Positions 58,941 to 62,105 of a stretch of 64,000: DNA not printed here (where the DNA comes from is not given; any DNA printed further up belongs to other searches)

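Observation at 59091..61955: Tousled-like kinase carrying an N-terminal Myb/SANT DNA-binding-type domain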

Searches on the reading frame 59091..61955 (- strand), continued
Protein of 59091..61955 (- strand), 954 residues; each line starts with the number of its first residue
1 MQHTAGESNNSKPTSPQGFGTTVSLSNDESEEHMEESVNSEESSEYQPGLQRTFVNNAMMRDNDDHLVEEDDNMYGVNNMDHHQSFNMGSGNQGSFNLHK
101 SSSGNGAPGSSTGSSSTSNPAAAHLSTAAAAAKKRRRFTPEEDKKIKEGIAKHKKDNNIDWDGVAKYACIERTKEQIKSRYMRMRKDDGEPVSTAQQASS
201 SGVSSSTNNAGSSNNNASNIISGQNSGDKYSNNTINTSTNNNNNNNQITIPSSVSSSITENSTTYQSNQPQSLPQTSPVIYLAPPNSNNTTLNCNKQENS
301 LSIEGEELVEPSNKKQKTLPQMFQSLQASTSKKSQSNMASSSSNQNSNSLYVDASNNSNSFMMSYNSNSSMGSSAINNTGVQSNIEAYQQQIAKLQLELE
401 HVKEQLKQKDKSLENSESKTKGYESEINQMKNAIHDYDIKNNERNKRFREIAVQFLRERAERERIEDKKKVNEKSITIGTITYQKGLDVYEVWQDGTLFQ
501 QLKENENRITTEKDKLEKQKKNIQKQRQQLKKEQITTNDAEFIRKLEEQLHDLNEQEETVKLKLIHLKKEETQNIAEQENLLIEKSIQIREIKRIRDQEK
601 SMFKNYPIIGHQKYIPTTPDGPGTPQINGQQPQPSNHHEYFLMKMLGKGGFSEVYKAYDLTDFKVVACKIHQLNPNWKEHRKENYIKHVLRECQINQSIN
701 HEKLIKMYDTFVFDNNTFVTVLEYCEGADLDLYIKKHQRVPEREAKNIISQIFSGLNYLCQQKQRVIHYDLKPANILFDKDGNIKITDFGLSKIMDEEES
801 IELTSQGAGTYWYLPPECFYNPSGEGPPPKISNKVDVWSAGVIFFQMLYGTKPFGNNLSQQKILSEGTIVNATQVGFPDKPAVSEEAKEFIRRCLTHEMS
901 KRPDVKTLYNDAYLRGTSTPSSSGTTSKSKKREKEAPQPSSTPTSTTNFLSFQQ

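Call 19: find_encoding_contigs(protein=P0002, flank=5000, max_places=2)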
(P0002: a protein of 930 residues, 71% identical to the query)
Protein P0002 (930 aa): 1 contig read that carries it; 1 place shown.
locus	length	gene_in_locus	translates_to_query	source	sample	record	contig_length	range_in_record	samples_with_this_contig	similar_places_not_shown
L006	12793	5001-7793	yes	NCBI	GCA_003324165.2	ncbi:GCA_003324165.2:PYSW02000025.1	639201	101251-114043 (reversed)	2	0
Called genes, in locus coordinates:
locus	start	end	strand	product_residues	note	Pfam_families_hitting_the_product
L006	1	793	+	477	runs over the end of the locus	-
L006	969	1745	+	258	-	PF00719:Pyrophosphatase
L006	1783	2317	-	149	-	PF00828:Ribosomal_L27A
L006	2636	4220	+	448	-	PF25390:WD40_RLD, PF00415:RCC1 (faint), PF25384:Alsin_RLD (faint), PF13540:RCC1_2 (weak), PF25390:WD40_RLD, PF13540:RCC1_2 (weak)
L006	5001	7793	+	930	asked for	PF00249:Myb_DNA-binding, PF00069:Pkinase, PF07714:PK_Tyr_Ser-Thr, PF03109:ABC1 (weak)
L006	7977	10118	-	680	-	-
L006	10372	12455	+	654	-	PF13424:TPR_12 (faint), PF25062:ARM_TT21_N (weak), PF13431:TPR_17 (faint), PF13432:TPR_16 (faint), PF00515:TPR_1 (faint), PF07719:TPR_2 (faint), PF13174:TPR_6 (faint), PF13181:TPR_8 (faint), +3 more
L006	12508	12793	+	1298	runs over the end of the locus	PF04048:Sec8_N, PF20652:Sec8_C (weak)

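Call 46: search_protein_representatives(alignment_id=A1)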
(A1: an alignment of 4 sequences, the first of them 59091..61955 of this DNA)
Query: 4 sequences, 898 profile positions. Proteins with E-value up to 0.001 (for the whole library): 681553; up to 1e-10: 212880; up to 1e-30: 1109. The best 150 are listed.
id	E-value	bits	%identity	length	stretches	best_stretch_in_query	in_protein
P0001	0.0e+00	1694.4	-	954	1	1-898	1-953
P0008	5.7e-290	981.1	-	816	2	584-867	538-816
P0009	5.7e-183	627.0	-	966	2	299-868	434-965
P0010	6.9e-174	597.0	-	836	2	583-880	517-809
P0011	1.1e-168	579.7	-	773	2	315-862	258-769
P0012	2.8e-165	568.5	-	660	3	585-867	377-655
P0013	6.4e-161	554.0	-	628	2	348-862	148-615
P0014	8.1e-160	550.4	-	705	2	282-867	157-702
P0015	1.8e-152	526.1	-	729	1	232-862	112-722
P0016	6.9e-152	524.2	-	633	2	498-865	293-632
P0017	1.0e-149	517.0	-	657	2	585-891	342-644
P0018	1.4e-149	516.5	-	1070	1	358-876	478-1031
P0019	2.5e-149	515.7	-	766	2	585-864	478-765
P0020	9.0e-149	513.8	-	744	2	371-862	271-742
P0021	9.1e-148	510.5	-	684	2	584-862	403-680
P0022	5.8e-147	507.9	-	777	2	581-867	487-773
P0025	1.8e-145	502.9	-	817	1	304-875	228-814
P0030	2.6e-143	495.8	-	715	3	500-864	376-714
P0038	1.7e-138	479.8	-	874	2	584-863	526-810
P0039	2.0e-138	479.6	-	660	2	275-835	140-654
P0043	1.3e-137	476.9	-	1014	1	113-864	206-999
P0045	5.1e-137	474.9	-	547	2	582-862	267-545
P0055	4.4e-135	468.6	-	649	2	276-862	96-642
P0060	6.2e-133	461.4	-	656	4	581-864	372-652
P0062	1.3e-132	460.4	-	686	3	585-861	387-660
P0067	3.9e-131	455.5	-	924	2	124-755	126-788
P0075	1.8e-130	453.3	-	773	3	585-862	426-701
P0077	2.9e-130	452.6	-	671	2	585-865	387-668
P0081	8.8e-129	447.7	-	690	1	336-849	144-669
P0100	5.1e-125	435.3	-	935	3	584-862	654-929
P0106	7.2e-124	431.4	-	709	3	585-868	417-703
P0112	2.9e-123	429.5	-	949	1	106-861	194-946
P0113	3.0e-123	429.4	-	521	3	585-723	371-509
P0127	8.5e-121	421.3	-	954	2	580-863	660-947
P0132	1.3e-119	417.4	-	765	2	578-857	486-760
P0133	4.0e-119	415.8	-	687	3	585-861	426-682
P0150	2.6e-115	403.1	-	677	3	585-810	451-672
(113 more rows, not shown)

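Call 51: list_cluster_members(proteins=[P0008, P0113, P0011, P0013, P0009, P0010, P0133, P0055, P0012, P0020])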
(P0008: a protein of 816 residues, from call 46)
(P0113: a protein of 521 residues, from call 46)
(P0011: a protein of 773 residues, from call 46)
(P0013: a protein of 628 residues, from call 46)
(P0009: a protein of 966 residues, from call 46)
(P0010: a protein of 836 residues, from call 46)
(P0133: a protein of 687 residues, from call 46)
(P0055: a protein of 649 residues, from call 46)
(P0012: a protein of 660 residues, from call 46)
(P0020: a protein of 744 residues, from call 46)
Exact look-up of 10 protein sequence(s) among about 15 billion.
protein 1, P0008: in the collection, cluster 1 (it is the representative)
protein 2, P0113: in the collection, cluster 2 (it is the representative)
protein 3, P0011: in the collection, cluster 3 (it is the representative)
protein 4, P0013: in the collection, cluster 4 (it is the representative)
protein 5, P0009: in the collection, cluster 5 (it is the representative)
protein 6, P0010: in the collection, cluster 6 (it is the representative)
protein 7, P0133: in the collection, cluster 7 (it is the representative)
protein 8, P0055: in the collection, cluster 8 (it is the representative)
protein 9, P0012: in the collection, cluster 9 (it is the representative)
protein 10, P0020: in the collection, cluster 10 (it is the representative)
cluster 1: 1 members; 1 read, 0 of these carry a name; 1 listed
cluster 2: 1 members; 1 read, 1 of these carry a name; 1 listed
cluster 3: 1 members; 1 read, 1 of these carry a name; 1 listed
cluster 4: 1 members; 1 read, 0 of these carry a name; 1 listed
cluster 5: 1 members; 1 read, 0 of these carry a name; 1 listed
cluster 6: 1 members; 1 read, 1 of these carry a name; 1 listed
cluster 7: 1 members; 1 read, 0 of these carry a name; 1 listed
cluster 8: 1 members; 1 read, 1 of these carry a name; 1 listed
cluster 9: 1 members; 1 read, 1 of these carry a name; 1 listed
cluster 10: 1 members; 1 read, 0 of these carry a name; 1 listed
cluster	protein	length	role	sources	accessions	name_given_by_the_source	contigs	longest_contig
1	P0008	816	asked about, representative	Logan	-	-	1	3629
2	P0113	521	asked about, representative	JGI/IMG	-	tousled-like kinase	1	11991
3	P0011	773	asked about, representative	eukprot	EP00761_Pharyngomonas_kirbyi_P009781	gb/GECH01009799.1/.p1 GENE.gb/GECH01009799.1/~~gb/GECH01009799.1/.p1 ORF type:complete ...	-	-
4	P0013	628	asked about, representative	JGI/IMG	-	-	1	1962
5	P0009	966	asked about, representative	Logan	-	-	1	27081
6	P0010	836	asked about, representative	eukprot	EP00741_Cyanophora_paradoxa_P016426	tig00020912_g15861.t1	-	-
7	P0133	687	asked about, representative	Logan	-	-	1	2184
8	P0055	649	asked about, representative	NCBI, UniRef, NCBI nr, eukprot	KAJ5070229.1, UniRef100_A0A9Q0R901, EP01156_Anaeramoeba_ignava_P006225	tousled-like kinase isoform g [Anaeramoeba ignava] | Tousled-like kinase isoform g n=1 Tax=Anaeramoeba ignava TaxID=1746090 ... | Anaeramoba_ignava/a348086_109.p1 GENE.a348086_109~~a348086_109.p1 ORF type:complete ...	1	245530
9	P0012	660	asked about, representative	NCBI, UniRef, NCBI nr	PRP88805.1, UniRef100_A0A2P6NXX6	hypothetical protein PROFUN_00273 [Planoprotostelium fungivorum] | Protein kinase domain-containing protein n=1 Tax=Planoprotostelium fungivorum ...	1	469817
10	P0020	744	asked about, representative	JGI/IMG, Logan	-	-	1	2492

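Call 52: list_cluster_members(proteins=[P0100, P0039, P0030, P0150, P0060, P0014, P0075, P0067, P0062, P0112])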
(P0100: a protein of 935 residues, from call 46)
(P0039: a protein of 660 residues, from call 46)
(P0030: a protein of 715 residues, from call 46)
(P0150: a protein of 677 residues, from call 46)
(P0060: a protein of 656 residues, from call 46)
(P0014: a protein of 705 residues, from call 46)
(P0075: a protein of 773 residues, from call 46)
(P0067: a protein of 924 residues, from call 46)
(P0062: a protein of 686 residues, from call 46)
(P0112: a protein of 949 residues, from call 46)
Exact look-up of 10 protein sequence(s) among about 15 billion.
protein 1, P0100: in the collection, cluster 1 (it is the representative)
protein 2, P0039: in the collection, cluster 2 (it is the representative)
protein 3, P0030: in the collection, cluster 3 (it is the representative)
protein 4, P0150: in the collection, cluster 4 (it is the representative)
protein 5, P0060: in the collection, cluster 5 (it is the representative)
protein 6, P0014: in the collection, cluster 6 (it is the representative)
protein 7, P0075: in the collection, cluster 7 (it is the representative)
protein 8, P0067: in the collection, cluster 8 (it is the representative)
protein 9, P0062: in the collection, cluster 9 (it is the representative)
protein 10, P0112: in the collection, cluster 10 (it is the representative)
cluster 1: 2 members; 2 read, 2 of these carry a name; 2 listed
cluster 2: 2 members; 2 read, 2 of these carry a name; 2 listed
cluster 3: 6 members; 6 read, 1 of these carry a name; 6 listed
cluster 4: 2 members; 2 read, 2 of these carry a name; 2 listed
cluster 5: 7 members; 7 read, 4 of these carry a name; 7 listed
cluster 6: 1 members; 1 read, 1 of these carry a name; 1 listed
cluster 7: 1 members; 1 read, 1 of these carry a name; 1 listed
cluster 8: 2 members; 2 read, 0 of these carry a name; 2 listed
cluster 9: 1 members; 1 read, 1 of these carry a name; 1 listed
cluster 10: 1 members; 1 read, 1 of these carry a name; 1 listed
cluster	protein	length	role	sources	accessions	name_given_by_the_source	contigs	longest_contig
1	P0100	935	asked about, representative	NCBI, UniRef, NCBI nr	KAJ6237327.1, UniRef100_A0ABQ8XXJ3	tousled-like kinase [Anaeramoeba flamelloides] | Tousled-like kinase n=1 Tax=Anaeramoeba flamelloides TaxID=1746091 RepID=A0ABQ8XXJ3_9EUKA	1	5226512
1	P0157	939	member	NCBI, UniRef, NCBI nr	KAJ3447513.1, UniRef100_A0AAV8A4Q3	tousled-like kinase isoform g [Anaeramoeba flamelloides] | Tousled-like kinase isoform g n=1 Tax=Anaeramoeba flamelloides TaxID=1746091 ...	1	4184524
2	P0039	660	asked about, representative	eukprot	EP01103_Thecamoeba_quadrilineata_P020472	TRINITY_DN879_c0_g1_i2.p1 TRINITY_DN879_c0_g1~~TRINITY_DN879_c0_g1_i2.p1 ORF ...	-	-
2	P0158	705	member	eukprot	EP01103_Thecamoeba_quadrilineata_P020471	TRINITY_DN879_c0_g1_i1.p1 TRINITY_DN879_c0_g1~~TRINITY_DN879_c0_g1_i1.p1 ORF ...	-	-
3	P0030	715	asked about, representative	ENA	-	-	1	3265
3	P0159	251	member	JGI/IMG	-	tousled-like kinase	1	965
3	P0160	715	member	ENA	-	-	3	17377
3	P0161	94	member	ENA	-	-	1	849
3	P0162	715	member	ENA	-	-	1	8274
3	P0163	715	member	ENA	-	-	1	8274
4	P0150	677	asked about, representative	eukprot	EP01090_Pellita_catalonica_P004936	TRINITY_DN1474_c0_g1_i4.p1 TRINITY_DN1474_c0_g1~~TRINITY_DN1474_c0_g1_i4.p1 ORF ...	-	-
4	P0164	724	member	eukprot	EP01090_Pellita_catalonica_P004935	TRINITY_DN1474_c0_g1_i2.p1 TRINITY_DN1474_c0_g1~~TRINITY_DN1474_c0_g1_i2.p1 ORF ...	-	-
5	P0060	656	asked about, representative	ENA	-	-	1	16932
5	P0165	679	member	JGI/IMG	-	hypothetical protein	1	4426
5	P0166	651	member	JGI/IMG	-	hypothetical protein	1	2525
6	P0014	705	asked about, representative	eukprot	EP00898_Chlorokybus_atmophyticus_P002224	jgi/Chlat1/3001/Chrsp2S04716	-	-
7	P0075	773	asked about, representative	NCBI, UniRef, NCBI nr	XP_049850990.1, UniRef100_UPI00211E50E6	uncharacterized protein LOC126324526 [Schistocerca gregaria] | uncharacterized protein LOC126324526 n=1 Tax=Schistocerca gregaria TaxID=7010 ...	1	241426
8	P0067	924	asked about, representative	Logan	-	-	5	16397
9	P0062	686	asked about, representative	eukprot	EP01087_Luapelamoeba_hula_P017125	TRINITY_DN5377_c0_g1_i1.p1 TRINITY_DN5377_c0_g1~~TRINITY_DN5377_c0_g1_i1.p1 ORF ...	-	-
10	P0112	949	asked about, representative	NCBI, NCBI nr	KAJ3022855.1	hypothetical protein HKX48_005056 [Thoreauomyces humboldtii]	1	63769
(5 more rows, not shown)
